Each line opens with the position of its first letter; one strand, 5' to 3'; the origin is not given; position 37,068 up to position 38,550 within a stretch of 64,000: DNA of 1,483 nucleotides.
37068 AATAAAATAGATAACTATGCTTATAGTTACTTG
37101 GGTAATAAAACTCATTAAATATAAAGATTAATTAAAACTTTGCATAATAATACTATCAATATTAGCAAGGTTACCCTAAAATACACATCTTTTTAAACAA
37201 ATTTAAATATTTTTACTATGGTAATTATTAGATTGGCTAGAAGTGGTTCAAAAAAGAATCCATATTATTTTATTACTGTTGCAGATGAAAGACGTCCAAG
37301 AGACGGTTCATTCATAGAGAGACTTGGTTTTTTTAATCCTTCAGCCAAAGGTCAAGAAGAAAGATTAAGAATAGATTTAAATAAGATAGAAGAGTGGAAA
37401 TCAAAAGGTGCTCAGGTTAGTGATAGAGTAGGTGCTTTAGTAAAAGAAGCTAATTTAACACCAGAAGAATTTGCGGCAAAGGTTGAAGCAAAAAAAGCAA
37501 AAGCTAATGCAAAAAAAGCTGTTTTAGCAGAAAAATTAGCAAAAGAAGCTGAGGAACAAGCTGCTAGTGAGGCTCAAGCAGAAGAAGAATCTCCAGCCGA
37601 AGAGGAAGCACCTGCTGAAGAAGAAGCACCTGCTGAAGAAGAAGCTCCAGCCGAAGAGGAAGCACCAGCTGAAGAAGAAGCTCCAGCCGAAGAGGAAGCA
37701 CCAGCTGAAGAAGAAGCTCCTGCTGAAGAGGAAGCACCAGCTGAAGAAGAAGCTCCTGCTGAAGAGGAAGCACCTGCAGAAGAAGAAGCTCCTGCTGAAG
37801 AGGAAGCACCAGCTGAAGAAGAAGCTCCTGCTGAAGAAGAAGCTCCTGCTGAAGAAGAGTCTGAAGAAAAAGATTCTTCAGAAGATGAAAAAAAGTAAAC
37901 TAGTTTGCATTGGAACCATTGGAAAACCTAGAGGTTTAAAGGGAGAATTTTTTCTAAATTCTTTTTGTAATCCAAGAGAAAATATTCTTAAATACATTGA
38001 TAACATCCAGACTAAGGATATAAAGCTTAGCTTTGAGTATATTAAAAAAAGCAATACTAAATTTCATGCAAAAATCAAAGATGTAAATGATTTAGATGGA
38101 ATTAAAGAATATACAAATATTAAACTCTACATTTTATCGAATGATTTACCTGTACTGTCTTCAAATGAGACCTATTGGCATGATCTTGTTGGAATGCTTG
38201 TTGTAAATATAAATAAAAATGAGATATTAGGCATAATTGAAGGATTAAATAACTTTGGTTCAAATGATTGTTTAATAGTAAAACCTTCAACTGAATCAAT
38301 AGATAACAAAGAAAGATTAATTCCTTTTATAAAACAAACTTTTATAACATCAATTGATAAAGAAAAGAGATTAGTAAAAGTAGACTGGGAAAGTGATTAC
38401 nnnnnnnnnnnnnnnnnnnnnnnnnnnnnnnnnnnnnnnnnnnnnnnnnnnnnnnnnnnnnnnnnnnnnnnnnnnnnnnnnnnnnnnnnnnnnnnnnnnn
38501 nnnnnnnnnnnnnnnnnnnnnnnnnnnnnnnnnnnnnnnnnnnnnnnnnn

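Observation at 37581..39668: The same acidic repeat DNA occurs in two ribosomal genes and brackets rimM-trmD as direct repeats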

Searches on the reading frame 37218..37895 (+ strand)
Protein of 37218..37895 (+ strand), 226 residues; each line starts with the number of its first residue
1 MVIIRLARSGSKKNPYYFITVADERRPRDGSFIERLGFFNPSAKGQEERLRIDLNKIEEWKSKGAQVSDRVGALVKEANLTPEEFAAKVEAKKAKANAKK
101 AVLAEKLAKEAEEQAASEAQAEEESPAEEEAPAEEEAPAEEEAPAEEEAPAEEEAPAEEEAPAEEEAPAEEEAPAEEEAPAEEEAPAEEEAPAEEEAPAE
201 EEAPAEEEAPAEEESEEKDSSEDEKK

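Call 8: search_protein_families(library=pfam, proteins=[window:37218-37895:+], max_evalue=0.1)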
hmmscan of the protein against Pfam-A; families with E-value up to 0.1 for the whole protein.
window:37218-37895:+ (226 aa): 1 family
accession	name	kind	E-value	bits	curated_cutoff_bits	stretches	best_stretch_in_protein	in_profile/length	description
PF00886.24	Ribosomal_S16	-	1.5e-21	76.5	27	1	8-68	1-62/62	Ribosomal protein S16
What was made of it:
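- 37218..37898 (+): rpsP (ribosomal protein S16, 226 aa). It has the S16 core, a long K/A-rich helix (residues 82-120), an acidic array and a conserved C-terminal end. Pfam PF00886 on residues 8-68, E=1.5e-21 (call 8).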

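Call 47: find_homologous_proteins(query=window:37218-37895:+)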
Query window:37218-37895:+ (226 aa): 2543 proteins with E <= 0.001 among 8000 candidates; the best 120 are listed.
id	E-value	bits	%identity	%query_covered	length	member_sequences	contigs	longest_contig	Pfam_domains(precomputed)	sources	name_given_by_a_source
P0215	5.2e-73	263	94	38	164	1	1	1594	PF00886.25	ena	-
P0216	1.4e-72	262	91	53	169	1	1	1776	PF00886.25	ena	-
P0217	2.9e-72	261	100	38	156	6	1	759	PF00886.25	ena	-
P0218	1.6e-69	252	86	37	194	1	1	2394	PF00886.25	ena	-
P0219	3.0e-69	251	93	38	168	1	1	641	PF00886.25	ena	-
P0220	4.4e-69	250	86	38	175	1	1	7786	PF00886.25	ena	-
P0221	6.5e-69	250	84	40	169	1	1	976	PF00886.25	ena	-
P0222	9.0e-69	249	93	38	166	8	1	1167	PF00886.25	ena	-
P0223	1.2e-68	249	63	84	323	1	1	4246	PF01245.27,PF02095.22,PF00886.25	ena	-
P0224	2.5e-68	248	86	38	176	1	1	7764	PF00886.25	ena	-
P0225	2.7e-67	245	59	67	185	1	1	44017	PF00886.25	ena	-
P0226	3.2e-67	244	84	39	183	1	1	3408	PF00886.25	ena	-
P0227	3.4e-67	244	85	38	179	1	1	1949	PF00886.25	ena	-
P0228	4.9e-67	244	86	38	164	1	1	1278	PF00886.25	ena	-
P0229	7.8e-67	243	98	54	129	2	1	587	PF00886.25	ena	-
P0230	2.9e-66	241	88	39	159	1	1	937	PF00886.25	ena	-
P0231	3.4e-66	241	86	38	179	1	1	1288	PF00886.25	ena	-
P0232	4.4e-66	241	79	60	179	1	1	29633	PF00886.25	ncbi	-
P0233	5.9e-66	240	86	38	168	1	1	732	PF00886.25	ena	-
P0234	7.1e-66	240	82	38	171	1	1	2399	PF00886.25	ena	-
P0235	1.4e-65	239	83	39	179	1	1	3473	PF00886.25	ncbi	-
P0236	1.6e-65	239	85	38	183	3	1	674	PF00886.25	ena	-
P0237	2.3e-65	238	84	39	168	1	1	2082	PF00886.25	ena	-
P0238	2.4e-65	238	84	39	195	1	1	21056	PF00886.25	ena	-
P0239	2.5e-65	238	83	38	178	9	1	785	PF00886.25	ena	-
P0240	4.1e-65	238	93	38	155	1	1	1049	PF00886.25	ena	-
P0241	6.5e-65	237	81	62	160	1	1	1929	PF00886.25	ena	-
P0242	6.9e-65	237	83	38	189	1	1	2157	PF00886.25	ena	-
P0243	9.5e-65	236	85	38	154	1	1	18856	PF00886.25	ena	-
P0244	2.9e-64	235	86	38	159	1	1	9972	PF00886.25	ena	-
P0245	3.7e-64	234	86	38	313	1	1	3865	PF01245.27,PF00886.25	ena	-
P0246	5.6e-64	234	-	-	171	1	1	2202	PF00886.25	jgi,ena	-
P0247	6.6e-64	234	80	52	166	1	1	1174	PF00886.25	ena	-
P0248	9.8e-64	233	83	40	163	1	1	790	PF00886.25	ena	-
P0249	1.1e-63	233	82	38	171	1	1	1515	PF00886.25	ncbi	-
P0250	1.2e-63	233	85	38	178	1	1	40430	PF00886.25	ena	-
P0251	1.3e-63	233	80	50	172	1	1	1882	PF00886.25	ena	-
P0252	1.4e-63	233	79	40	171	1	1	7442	PF00886.25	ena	-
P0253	1.4e-63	232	84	38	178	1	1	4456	PF00886.25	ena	-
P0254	1.5e-63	232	76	58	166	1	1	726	PF00886.25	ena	-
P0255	1.8e-63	232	84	39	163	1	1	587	PF00886.25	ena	-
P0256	2.6e-63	232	85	38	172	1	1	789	PF00886.25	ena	-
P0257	2.9e-63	231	85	38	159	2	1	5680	PF00886.25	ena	-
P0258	3.2e-63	231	86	37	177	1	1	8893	PF00886.25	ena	-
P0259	3.3e-63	231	84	38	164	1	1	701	PF00886.25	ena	-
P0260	3.4e-63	231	85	39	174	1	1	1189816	PF00886.25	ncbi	-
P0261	3.6e-63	231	86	38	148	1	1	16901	PF00886.25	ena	-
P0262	6.0e-63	230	85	38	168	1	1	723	PF00886.25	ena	-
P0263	6.1e-63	230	85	38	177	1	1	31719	PF00886.25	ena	-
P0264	7.2e-63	230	88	48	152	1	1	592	PF00886.25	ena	-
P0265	7.9e-63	230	86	38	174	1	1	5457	PF00886.25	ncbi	-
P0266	9.0e-63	230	86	38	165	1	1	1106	PF00886.25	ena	-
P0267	9.5e-63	230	86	38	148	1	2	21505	PF00886.25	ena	-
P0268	1.1e-62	230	86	38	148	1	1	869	PF00886.25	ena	-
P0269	2.0e-62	229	85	38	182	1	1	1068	PF00886.25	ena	-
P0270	2.4e-62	228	86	38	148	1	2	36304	PF00886.25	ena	-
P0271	2.7e-62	228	82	38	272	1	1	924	PF01245.27,PF00886.25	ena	-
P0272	2.9e-62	228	69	63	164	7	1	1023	PF00886.25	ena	-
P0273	2.9e-62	228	84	38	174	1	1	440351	PF00886.25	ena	-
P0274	4.2e-62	228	84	38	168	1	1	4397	PF00886.25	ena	-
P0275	4.5e-62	228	84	39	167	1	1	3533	PF00886.25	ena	-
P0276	4.6e-62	228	83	39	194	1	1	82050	PF00886.25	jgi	-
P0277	5.0e-62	227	83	39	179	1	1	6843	PF00886.25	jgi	-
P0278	5.8e-62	227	84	39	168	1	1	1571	PF00886.25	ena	-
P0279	6.1e-62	227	86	38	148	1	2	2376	PF00886.25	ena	-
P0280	7.7e-62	227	86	38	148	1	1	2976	PF00886.25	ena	-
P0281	8.4e-62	227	85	37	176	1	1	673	PF00886.25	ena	-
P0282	9.6e-62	227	87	38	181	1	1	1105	PF00886.25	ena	-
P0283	1.1e-61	226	79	64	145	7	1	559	PF00886.25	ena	-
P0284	1.3e-61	226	86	38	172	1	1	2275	PF00886.25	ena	-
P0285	1.4e-61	226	86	38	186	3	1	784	PF00886.25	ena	-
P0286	1.5e-61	226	83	38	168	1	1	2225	PF00886.25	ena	-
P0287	1.6e-61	226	85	38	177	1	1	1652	PF00886.25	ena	-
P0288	1.6e-61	226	93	38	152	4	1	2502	PF00886.25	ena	-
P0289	1.8e-61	226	85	38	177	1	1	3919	PF00886.25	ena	-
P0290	2.0e-61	226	86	38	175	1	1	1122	PF00886.25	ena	-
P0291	2.0e-61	225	93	38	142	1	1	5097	PF00886.25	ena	-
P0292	2.4e-61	225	84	38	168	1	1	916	PF00886.25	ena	-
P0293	3.8e-61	225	88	39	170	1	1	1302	PF00886.25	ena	-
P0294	3.9e-61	225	85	38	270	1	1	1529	PF01245.27,PF00886.25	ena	-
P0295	4.0e-61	225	84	39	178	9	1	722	PF00886.25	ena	-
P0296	4.0e-61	225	76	57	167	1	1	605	PF00886.25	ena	-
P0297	5.2e-61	224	84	39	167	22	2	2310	PF00886.25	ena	-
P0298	5.4e-61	224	82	38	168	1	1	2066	PF00886.25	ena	-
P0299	5.5e-61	224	86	37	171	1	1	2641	PF00886.25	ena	-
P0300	6.8e-61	224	86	38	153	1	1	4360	PF00886.25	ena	-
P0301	7.0e-61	224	82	38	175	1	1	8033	PF00886.25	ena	-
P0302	8.1e-61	223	66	62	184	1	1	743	PF02037.34,PF00886.25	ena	-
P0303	8.3e-61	223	86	38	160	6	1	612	PF00886.25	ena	-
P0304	9.3e-61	223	84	38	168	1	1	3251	PF00886.25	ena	-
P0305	9.7e-61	223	84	40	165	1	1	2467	PF00886.25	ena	-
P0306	9.9e-61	223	87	38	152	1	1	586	PF00886.25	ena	-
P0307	1.1e-60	223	81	55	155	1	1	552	PF00886.25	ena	-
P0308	1.2e-60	223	81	50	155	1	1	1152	PF00886.25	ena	-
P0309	1.3e-60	223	84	40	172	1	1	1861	PF00886.25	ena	-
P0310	1.4e-60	223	86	38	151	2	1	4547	PF00886.25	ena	-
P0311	1.4e-60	223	84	38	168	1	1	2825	PF00886.25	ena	-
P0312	1.6e-60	223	82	48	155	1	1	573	PF00886.25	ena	-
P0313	2.4e-60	222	66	58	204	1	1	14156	PF00886.25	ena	-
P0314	2.4e-60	222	78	40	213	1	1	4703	PF00886.25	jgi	jgi:small subunit ribosomal protein S16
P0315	2.5e-60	222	70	71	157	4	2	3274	PF00886.25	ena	-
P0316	2.5e-60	222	86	38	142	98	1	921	PF00886.25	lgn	-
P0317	2.6e-60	222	86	37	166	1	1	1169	PF00886.25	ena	-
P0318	2.7e-60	222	86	38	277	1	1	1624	PF01245.27,PF00886.25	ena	-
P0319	2.7e-60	222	86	38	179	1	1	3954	PF00886.25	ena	-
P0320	2.9e-60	222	87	39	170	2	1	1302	PF00886.25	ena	-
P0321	2.9e-60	222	86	37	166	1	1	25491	PF00886.25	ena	-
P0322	3.0e-60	222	82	39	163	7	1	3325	PF00886.25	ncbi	-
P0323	3.4e-60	221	86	38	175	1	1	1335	PF00886.25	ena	-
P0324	3.7e-60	221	86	40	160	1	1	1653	PF00886.25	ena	-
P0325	4.1e-60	221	81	38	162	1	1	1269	PF00886.25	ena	-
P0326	4.4e-60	221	83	39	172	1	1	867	PF00886.25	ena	-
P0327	4.5e-60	221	84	38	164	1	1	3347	PF00886.25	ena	-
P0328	4.8e-60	221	80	41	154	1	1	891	PF00886.25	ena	-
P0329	5.9e-60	221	87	38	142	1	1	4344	PF00886.25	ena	-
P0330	7.1e-60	220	86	38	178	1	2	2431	PF00886.25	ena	-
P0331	8.9e-60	220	86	40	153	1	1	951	PF00886.25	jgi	jgi:small subunit ribosomal protein S16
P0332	1.0e-59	220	81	47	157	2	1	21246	PF00886.25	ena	-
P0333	1.0e-59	220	85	38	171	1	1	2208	PF00886.25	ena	-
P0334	1.0e-59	220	86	40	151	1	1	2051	PF00886.25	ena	-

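Call 50: find_encoding_contigs(protein=P0223, flank=4000, max_places=3)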
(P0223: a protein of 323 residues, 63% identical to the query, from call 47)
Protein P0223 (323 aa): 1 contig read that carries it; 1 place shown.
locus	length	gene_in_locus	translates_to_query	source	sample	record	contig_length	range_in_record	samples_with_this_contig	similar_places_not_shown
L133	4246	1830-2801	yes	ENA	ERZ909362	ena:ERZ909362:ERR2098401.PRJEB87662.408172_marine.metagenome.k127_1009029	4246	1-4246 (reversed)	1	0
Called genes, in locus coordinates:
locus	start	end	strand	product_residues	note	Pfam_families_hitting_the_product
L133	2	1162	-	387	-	?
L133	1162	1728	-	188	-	-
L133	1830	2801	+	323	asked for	PF00886:Ribosomal_S16, PF02095:Extensin_1, PF01245:Ribosomal_L19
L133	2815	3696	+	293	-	PF02899:Phage_int_SAM_1, PF13495:Phage_int_SAM_4, PF22823:MrpR_C_cat (faint), PF00589:Phage_integrase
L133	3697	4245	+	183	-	?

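Call 69: predict_structure(alignment_id=A4)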
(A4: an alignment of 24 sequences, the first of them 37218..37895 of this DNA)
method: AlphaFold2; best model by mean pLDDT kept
length: 226 residues; sequences in the alignment: 24
mean_pLDDT: 65.2   pTM: 0.41
mean pLDDT of the five models: 65.2, 64.1, 63.4, 62.4, 61.7
residues with pLDDT >= 90: 55; 70-90: 48; 50-70: 39; < 50: 84
segments of 3 or more residues with pLDDT < 50: 122-125, 127-155, 157-165, 167-171, 196-217
pLDDT, mean of each block of 10 residues (from residue 1): 92 93 80 91 86 94 94 89 75 78 75 58 41 38 38 41 45 51 52 49 41 42 50
secondary structure, 60 per line:
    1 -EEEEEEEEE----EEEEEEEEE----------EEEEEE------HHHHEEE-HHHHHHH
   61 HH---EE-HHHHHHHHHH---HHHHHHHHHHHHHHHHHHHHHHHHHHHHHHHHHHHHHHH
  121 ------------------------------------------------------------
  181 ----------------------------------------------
elements in order: E2-10 E15-23 E34-39 H46-49 E50-52 H54-62 H69-78 H82-120
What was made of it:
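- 37218..37898 (+): AF2 model: core pLDDT ~90, helix 82-120, residues 121-226 at pLDDT 38-52 (call 69).
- AF2: S16 residues 121-226 have pLDDT 38-52 (call 69).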

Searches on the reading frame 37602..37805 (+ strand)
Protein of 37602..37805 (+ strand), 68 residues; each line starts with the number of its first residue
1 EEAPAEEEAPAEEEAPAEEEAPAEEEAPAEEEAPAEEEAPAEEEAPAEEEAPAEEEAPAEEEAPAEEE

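Call 38: find_homologous_proteins(query=window:37602-37805:+, max_evalue=0.001)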
Query seq(68 aa): 8000 candidates shared short words with the query, none scored E <= 0.001.
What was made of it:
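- Tried and rejected: Protein search with the repeat peptide alone returned nothing because of HMMER's bias filter (call 38).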

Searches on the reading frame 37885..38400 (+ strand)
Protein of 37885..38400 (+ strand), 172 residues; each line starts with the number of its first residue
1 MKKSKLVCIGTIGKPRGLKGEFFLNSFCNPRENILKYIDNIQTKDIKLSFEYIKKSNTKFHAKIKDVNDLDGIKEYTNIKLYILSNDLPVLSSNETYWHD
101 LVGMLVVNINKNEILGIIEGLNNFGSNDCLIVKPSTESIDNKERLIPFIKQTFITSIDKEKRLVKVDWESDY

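Call 8: search_protein_families(library=pfam, proteins=[window:37885-38400:+], max_evalue=0.1)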
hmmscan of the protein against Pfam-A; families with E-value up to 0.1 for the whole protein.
window:37885-38400:+ (172 aa): 5 families
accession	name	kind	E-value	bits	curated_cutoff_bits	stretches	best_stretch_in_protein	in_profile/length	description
PF24986.1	PRC_RimM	-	1.9e-11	43.9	27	1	98-171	1-68/69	RimM PRC barrel domain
PF01782.24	RimM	-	6.4e-10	39.6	23.5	1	8-85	1-82/84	RimM N-terminal domain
PF05239.21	PRC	-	2.7e-05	24.5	21.2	1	95-167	3-72/78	PRC-barrel domain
PF09409.15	PUB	-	0.013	15.9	34.3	1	33-68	10-45/82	PUB domain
PF11113.13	Phage_head_chap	-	0.054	14.1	25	0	129-151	28-50/56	Head assembly gene product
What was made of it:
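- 37885..38403 (+): rimM. Its start overlaps the rpsP stop codon. Pfam RimM and PRC_RimM (call 8).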
